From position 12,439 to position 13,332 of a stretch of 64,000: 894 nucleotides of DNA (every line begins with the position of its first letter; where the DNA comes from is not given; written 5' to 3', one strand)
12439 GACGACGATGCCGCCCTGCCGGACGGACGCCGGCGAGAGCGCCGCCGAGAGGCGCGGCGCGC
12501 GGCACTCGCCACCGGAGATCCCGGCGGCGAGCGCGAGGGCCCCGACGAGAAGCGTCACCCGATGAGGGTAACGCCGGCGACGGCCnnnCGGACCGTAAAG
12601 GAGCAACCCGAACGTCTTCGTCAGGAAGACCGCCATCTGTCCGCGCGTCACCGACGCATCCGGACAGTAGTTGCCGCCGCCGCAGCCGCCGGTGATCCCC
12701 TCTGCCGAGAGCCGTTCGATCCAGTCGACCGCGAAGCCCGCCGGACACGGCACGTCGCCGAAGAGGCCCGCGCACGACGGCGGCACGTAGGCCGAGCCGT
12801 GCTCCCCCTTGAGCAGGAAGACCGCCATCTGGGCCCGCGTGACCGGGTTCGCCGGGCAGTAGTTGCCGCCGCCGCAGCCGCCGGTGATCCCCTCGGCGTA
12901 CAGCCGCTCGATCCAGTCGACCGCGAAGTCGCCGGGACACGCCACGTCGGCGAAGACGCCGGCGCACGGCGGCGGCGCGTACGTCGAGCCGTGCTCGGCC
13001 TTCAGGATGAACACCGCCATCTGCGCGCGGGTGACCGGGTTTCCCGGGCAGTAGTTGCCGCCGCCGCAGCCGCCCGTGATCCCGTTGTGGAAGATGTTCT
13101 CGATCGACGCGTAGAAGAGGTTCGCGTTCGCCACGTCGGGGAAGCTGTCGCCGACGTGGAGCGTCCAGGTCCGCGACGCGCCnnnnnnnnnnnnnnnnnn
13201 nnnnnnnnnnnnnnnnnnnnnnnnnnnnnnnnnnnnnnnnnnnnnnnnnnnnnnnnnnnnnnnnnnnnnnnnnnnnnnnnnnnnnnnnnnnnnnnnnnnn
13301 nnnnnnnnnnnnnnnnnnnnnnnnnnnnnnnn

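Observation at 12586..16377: Cys-rich SLH-like C-terminal triple repeat, shared by otherwise unrelated secreted proteins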

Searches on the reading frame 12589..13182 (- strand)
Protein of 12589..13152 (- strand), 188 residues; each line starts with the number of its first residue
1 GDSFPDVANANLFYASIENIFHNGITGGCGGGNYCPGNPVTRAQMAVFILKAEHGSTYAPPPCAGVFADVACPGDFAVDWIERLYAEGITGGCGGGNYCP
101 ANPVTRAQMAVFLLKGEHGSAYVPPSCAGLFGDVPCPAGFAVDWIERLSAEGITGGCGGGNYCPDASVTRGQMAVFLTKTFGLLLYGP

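Call 14: find_homologous_proteins(query=window:12589-13152:-, max_evalue=0.00001)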
Query seq(188 aa) (188 aa): 6817 proteins with E <= 0.00001 among 8000 candidates; the best 120 are listed.
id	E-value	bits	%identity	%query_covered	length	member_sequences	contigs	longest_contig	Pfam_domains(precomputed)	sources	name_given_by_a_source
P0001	5.2e-107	374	70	96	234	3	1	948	PF24453.2,PF00395.26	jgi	jgi:hypothetical protein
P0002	3.3e-99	349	60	95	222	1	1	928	PF00395.26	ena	-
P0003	3.6e-99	349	60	97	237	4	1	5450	PF00395.26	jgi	jgi:hypothetical protein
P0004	1.9e-98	346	68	96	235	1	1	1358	PF00395.26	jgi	-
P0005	7.6e-98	344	52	98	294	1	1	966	PF00395.26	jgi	jgi:hypothetical protein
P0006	2.2e-96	339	64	96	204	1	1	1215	PF00395.26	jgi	-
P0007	3.6e-96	339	78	100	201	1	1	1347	PF00395.26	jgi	jgi:hypothetical protein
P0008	9.8e-96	337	68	95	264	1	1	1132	PF24453.2,PF00395.26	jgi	jgi:hypothetical protein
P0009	2.7e-95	336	63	90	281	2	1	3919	PF00395.26,PF00041.28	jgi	jgi:hypothetical protein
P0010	2.4e-94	333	57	96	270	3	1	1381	PF00395.26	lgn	-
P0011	4.1e-94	332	77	100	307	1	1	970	PF00395.26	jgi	jgi:hypothetical protein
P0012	8.8e-93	328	77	100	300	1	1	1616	PF00395.26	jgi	jgi:hypothetical protein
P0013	1.5e-92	327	49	100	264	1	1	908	PF00395.26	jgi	-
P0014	7.2e-92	325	77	100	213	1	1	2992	PF00395.26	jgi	jgi:hypothetical protein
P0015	3.8e-91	322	76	100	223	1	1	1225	PF00395.26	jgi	jgi:hypothetical protein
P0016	4.6e-91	322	76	100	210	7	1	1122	PF00395.26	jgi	-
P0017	3.3e-90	319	76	100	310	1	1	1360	PF00395.26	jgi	jgi:hypothetical protein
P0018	4.3e-89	316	75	100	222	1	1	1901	PF00395.26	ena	-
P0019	4.9e-89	315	60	96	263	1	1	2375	PF00395.26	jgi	-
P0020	2.6e-88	313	71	78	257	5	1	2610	PF24453.2,PF00395.26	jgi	jgi:hypothetical protein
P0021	1.1e-87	311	75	100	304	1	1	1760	PF00395.26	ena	-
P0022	3.6e-87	309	73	100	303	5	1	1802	PF00395.26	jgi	jgi:hypothetical protein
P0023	6.0e-87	309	92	77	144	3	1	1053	PF00395.26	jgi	jgi:hypothetical protein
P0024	1.5e-86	307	73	100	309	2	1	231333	PF00395.26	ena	-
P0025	4.5e-86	306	73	100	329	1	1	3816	PF00395.26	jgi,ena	-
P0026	6.7e-86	305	73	100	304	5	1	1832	PF00395.26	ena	-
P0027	7.7e-86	305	54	96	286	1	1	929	PF00395.26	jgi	jgi:hypothetical protein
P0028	2.5e-85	303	73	100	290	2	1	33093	PF00395.26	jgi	-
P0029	6.9e-85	302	73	96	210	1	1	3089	PF00395.26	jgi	jgi:hypothetical protein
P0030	9.6e-85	301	72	100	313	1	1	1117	PF00395.26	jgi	jgi:hypothetical protein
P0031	1.0e-84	301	72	100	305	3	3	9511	PF00395.26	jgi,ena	-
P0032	1.1e-84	301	52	96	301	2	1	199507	PF09479.17,PF00395.26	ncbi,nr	ncbi:MAG: S-layer homology domain-containing protein [Anaerolineales bacterium]|nr:S-layer homology 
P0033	1.3e-84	301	60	89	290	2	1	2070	PF00395.26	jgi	jgi:hypothetical protein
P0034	1.9e-84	300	67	82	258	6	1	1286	PF24453.2,PF00395.26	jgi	-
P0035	3.0e-84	300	71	100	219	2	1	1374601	PF00395.26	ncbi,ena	-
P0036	3.1e-84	300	71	100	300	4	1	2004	PF00395.26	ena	-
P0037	3.5e-84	300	58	96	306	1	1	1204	PF00395.26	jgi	-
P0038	4.5e-84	299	70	100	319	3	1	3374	PF00395.26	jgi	jgi:S-layer homology domain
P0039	8.4e-84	298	71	100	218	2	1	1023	PF00395.26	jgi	jgi:hypothetical protein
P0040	8.7e-84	298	72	100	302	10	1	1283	PF00395.26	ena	-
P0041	1.1e-83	298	71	100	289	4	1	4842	PF00395.26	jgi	jgi:hypothetical protein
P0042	1.2e-83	298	68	78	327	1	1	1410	PF00395.26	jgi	jgi:uncharacterized repeat protein (TIGR03803 family)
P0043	1.3e-83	298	72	100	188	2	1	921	PF00395.26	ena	-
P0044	1.3e-83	298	70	100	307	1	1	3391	PF00395.26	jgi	jgi:hypothetical protein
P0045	1.6e-83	297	56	96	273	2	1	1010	PF00395.26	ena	-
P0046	2.8e-83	297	72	100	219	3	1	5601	PF00395.26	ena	-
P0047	3.1e-83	296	61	96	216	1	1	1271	PF00395.26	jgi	jgi:hypothetical protein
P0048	5.4e-83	296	69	100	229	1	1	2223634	PF00395.26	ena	-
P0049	7.6e-83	295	69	100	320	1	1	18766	PF00395.26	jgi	jgi:hypothetical protein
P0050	1.2e-82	295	56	97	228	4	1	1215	PF00395.26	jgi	jgi:hypothetical protein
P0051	1.4e-82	294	61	96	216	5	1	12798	PF00395.26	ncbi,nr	ncbi:MAG TPA: S-layer homology domain-containing protein, partial [Anaerolineales bacterium]|nr:S-la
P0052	1.5e-82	294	70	100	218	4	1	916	PF00395.26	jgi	-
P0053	1.5e-82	294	72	100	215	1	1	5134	PF00395.26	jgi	jgi:hypothetical protein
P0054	1.6e-82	294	73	100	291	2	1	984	PF00395.26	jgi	-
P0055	3.3e-82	293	75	94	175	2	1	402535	PF24453.2,PF00395.26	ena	-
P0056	4.1e-82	293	71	100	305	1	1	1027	PF00395.26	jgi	jgi:S-layer homology domain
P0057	4.3e-82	293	70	100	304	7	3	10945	PF00395.26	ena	-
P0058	6.1e-82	292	69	100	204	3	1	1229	PF00395.26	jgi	jgi:S-layer homology domain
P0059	6.6e-82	292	68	100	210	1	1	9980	PF00395.26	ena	-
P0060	8.1e-82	292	70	96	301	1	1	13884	PF01833.31,PF00395.26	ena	-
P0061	8.1e-82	292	69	100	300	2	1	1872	PF00395.26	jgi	jgi:hypothetical protein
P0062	9.7e-82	292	72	100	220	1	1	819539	PF00395.26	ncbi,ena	-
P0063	1.1e-81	291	70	100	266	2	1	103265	PF00395.26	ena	-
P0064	1.4e-81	291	71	100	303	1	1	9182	PF00395.26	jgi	jgi:hypothetical protein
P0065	2.2e-81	290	56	96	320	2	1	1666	PF00395.26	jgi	jgi:hypothetical protein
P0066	2.3e-81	290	71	100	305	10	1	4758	PF00395.26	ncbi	-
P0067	2.3e-81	290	58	89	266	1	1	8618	PF00395.26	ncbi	-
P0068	2.4e-81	290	69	100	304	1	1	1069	PF00395.26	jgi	-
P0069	2.9e-81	290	68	82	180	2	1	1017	PF24453.2,PF00395.26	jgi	-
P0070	3.8e-81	290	70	100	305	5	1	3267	PF00395.26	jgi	jgi:hypothetical protein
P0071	6.3e-81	289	69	100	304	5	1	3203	PF00395.26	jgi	jgi:hypothetical protein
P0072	6.8e-81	289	70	100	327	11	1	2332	PF00395.26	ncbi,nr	ncbi:MAG TPA: S-layer homology domain-containing protein [Thermoanaerobaculia bacterium]|nr:S-layer 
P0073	1.6e-80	288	56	89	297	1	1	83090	PF09479.17,PF00395.26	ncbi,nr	ncbi:MAG: S-layer homology domain-containing protein [Anaerolineales bacterium]|nr:S-layer homology 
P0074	1.9e-80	287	68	100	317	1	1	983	PF00395.26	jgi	jgi:hypothetical protein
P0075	2.2e-80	287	64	97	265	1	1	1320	PF00395.26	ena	-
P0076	2.2e-80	287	69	100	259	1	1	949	PF00395.26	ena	-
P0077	2.5e-80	287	70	100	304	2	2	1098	PF00395.26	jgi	jgi:hypothetical protein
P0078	2.8e-80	287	58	100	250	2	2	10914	PF00395.26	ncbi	-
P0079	3.9e-80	286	53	98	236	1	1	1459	PF00395.26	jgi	jgi:hypothetical protein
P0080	6.0e-80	286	69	99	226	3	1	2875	PF00395.26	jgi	jgi:hypothetical protein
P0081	6.0e-80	286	68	100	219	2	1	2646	PF00395.26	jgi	jgi:hypothetical protein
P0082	6.7e-80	286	70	100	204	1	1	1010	PF00395.26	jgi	jgi:hypothetical protein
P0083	7.4e-80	285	69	97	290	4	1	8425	PF01833.31,PF00395.26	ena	-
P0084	8.6e-80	285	69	100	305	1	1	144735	PF00395.26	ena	-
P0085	9.3e-80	285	60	96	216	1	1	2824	PF00395.26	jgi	jgi:hypothetical protein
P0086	9.6e-80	285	69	100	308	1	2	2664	PF00395.26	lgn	-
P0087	9.8e-80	285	69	100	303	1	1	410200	PF00395.26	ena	-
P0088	9.9e-80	285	70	93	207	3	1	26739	PF00395.26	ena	-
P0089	1.0e-79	285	69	96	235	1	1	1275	PF00395.26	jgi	jgi:hypothetical protein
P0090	1.4e-79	285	67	99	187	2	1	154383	PF00395.26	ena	-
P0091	1.5e-79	284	57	97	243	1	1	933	PF00395.26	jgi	jgi:hypothetical protein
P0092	1.6e-79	284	69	100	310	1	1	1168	PF00395.26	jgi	jgi:hypothetical protein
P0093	1.7e-79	284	53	96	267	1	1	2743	PF00395.26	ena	-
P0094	1.8e-79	284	69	97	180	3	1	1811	PF00395.26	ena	-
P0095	2.5e-79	284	69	100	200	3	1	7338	PF00395.26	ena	-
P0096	3.1e-79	283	68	100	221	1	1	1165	PF00395.26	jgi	jgi:hypothetical protein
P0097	3.2e-79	283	68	100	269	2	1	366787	PF00395.26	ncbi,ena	-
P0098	3.8e-79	283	71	96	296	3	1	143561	PF01833.31,PF00395.26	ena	-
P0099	4.2e-79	283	68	100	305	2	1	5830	PF00395.26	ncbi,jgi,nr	ncbi:MAG TPA: S-layer homology domain-containing protein [Thermoanaerobaculia bacterium]|nr:S-layer 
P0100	4.3e-79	283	68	100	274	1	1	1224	PF00395.26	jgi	-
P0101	4.7e-79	283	55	96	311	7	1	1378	PF00395.26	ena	-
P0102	4.8e-79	283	68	96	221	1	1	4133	PF00395.26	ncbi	ncbi:MAG: S-layer homology domain-containing protein, partial [Thermoanaerobaculia bacterium]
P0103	5.3e-79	283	70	96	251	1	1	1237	PF00395.26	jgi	jgi:hypothetical protein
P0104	6.8e-79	282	56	99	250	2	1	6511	PF00395.26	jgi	jgi:hypothetical protein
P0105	7.7e-79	282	55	97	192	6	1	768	PF00395.26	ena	-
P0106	9.8e-79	282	68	100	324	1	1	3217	PF00395.26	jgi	jgi:hypothetical protein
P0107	1.1e-78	282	68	96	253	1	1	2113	PF00395.26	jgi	jgi:hypothetical protein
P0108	1.3e-78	281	68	97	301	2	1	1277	PF13688.13,PF00395.26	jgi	jgi:hypothetical protein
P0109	1.3e-78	281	69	100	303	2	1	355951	PF00395.26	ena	-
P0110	1.5e-78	281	69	96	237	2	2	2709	PF00395.26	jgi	jgi:hypothetical protein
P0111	1.9e-78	281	67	96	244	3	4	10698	PF01833.31,PF00395.26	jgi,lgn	jgi:IPT/TIG domain-containing protein/S-layer family protein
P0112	2.4e-78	280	68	100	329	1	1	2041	PF00395.26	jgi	jgi:hypothetical protein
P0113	2.7e-78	280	71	96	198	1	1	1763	PF00395.26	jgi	jgi:hypothetical protein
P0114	3.0e-78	280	60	96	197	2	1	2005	PF00395.26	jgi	jgi:hypothetical protein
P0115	3.1e-78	280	58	96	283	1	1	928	PF18998.7,PF00395.26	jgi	jgi:hypothetical protein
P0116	3.2e-78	280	70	96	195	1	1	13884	PF00395.26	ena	-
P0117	4.6e-78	280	58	97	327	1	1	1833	PF00395.26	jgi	jgi:hypothetical protein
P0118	4.7e-78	280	69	100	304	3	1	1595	PF00395.26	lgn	-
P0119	5.6e-78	279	69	100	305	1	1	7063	PF00395.26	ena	-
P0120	7.2e-78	279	69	96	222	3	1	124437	PF00395.26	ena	-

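Call 24: search_solved_structures(query=A1, max_evalue=0.01, show_alignments=2)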
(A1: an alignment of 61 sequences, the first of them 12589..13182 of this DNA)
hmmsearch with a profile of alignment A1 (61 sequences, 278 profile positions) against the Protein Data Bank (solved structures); distinct sequences matched with E-value up to 0.01: 8.
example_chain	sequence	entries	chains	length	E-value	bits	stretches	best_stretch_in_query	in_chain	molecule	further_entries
6bt4_A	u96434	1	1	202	8.3e-15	58.6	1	84-270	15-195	S-layer protein sap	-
3pyw_A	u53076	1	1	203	3.2e-14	56.7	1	156-274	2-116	S-layer protein sap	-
9g93_A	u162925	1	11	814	1.7e-11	47.7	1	148-274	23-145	S-layer protein sap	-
4aq1_C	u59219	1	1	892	9.8e-11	45.3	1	93-274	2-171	SBSB PROTEIN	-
4aq1_A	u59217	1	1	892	7.3e-09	39.1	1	93-274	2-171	SBSB PROTEIN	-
8bym_A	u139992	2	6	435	3.9e-07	33.4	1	78-145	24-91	S-layer homology domain-containing protein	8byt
8bz2_A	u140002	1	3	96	7.9e-07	32.4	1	92-145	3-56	S-layer homology domain-containing protein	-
8bys_A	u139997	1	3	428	1.8e-06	31.2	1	85-145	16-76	S-layer homology domain-containing protein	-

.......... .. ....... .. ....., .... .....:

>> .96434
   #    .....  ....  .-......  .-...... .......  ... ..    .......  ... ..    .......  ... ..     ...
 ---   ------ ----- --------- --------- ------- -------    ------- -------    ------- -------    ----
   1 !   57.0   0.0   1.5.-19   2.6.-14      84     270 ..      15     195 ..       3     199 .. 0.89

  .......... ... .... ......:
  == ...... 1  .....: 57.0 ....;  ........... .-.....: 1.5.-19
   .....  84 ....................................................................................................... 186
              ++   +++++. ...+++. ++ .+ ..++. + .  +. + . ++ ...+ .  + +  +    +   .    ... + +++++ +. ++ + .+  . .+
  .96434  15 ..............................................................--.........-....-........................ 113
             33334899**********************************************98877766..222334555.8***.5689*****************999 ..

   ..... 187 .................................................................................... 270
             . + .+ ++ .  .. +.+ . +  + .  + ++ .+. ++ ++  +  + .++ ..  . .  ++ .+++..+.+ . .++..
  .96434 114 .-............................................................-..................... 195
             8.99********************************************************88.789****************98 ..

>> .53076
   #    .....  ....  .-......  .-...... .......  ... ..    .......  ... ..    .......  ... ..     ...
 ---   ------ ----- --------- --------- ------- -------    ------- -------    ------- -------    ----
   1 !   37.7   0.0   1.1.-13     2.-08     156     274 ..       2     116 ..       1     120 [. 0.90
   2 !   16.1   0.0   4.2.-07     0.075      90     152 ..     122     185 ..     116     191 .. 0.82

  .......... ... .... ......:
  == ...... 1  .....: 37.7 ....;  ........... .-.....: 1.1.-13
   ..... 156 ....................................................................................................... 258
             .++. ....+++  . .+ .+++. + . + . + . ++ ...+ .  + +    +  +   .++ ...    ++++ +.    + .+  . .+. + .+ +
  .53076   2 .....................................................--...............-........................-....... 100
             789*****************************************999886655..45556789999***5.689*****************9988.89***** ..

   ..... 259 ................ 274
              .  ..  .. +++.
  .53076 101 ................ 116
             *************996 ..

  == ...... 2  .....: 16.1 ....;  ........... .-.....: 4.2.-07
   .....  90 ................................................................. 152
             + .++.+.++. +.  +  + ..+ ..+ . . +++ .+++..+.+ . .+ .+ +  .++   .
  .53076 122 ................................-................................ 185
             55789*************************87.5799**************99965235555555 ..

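Call 28: predict_structure(alignment_id=A1)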
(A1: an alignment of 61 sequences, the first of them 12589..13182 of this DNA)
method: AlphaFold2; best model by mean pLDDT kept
length: 198 residues; sequences in the alignment: 61
mean_pLDDT: 94.0   pTM: 0.88
mean pLDDT of the five models: 94.0, 93.3, 93.3, 93.1, 93.0
residues with pLDDT >= 90: 178; 70-90: 7; 50-70: 11; < 50: 2
segments of 3 or more residues with pLDDT < 50: none
pLDDT, mean of each block of 10 residues (from residue 1): 59 95 96 96 98 98 97 97 94 98 97 98 98 97 91 97 96 98 98 78
secondary structure, 60 per line:
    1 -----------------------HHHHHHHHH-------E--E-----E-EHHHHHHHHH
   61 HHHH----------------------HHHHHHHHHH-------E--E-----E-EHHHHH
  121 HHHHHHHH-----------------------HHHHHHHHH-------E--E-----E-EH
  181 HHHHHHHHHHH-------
elements in order: H24-32 H52-64 H87-96 H116-128 H152-160 H180-191

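Call 32: fold_search(model_id=the predicted structure, library=pdb)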
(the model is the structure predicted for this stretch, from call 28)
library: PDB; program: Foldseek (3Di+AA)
matches with E <= 10: 74; with E <= 0.001: 15
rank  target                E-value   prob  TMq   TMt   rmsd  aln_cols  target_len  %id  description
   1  3pyw                  8.4e-10  1.00  0.75  0.83   2.8       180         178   26  The structure of the SLH domain from B. anthracis surface array protein at 1.8A (released 2011-04-27)
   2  6bt4                  3.5e-08  1.00  0.68  0.81   3.7       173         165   22  Crystal structure of the SLH domain of Sap from Bacillus anthracis in complex with a pyruvylated SCWP unit (released 2018-03-21)
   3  7sv3                  3.8e-07  1.00  0.68  0.78   3.2       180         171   17  Crystal structure of SpaA-SLH in complex with 4,6-Pyr-beta-D-ManNAc-(1->4)-beta-D-GlcNAcOMe (released 2022-03-09)
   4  6cwc_A                4.0e-07  1.00  0.67  0.79   3.1       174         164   18  Crystal structure of SpaA-SLH (released 2018-08-15)
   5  6cwh_C                4.0e-07  1.00  0.68  0.80   3.0       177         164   18  Crystal structure of SpaA-SLH in complex with 4,6-Pyr-beta-D-ManNAcOMe (P1) (released 2018-08-15)
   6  6cwc_B                9.7e-07  1.00  0.64  0.76   4.1       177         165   16  Crystal structure of SpaA-SLH (released 2018-08-15)
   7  6cwr                  1.3e-06  1.00  0.68  0.79   3.5       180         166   17  Crystal structure of SpaA-SLH/G46A/G109A in complex with 4,6-Pyr-beta-D-ManNAcOMe (released 2018-08-15)
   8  6cwf_A                1.4e-06  1.00  0.68  0.81   3.4       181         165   18  Crystal structure of SpaA-SLH in complex with 4,6-Pyr-beta-D-ManNAcOMe (released 2018-08-15)
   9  7sv4                  2.2e-06  1.00  0.67  0.77   3.3       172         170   18  Crystal structure of SpaA-SLH in complex with 4,6-Pyr-beta-D-ManNAc-(1->4)-beta-D-GlcNAc-(1->3)-4,6-Pyr-beta-D-ManNAcOMe (released 2022-03-09)
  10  7sv6                  2.2e-06  1.00  0.67  0.79   4.0       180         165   16  Crystal structure of SpaA-SLH/G46A/G109A in complex with 4,6-Pyr-beta-D-ManNAc-(1->4)-beta-D-GlcNAcOMe (released 2022-03-09)
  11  6cwm                  4.1e-06  1.00  0.67  0.77   3.5       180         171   18  Crystal structure of SpaA-SLH/G109A (released 2018-08-15)
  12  6cwn                  4.9e-06  1.00  0.66  0.79   3.1       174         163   16  Crystal structure of SpaA-SLH/G109A in complex with 4,6-Pyr-beta-D-ManNAcOMe (released 2018-08-15)
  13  7sv5_A                5.2e-06  1.00  0.61  0.72   4.6       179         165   16  Crystal structure of SpaA-SLH/G109A in complex with 4,6-Pyr-beta-D-ManNAc-(1->4)-beta-D-GlcNAcOMe (released 2022-03-09)
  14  7sv5_B                1.1e-05  1.00  0.65  0.77   3.5       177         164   18  Crystal structure of SpaA-SLH/G109A in complex with 4,6-Pyr-beta-D-ManNAc-(1->4)-beta-D-GlcNAcOMe (released 2022-03-09)
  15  6cwl_B                3.4e-05  1.00  0.62  0.83   3.2       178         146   16  Crystal structure of SpaA-SLH in complex with beta-D-GlcNAc-(1->3)-4,6-Pyr-beta-D-ManNAcOMe (released 2018-08-15)
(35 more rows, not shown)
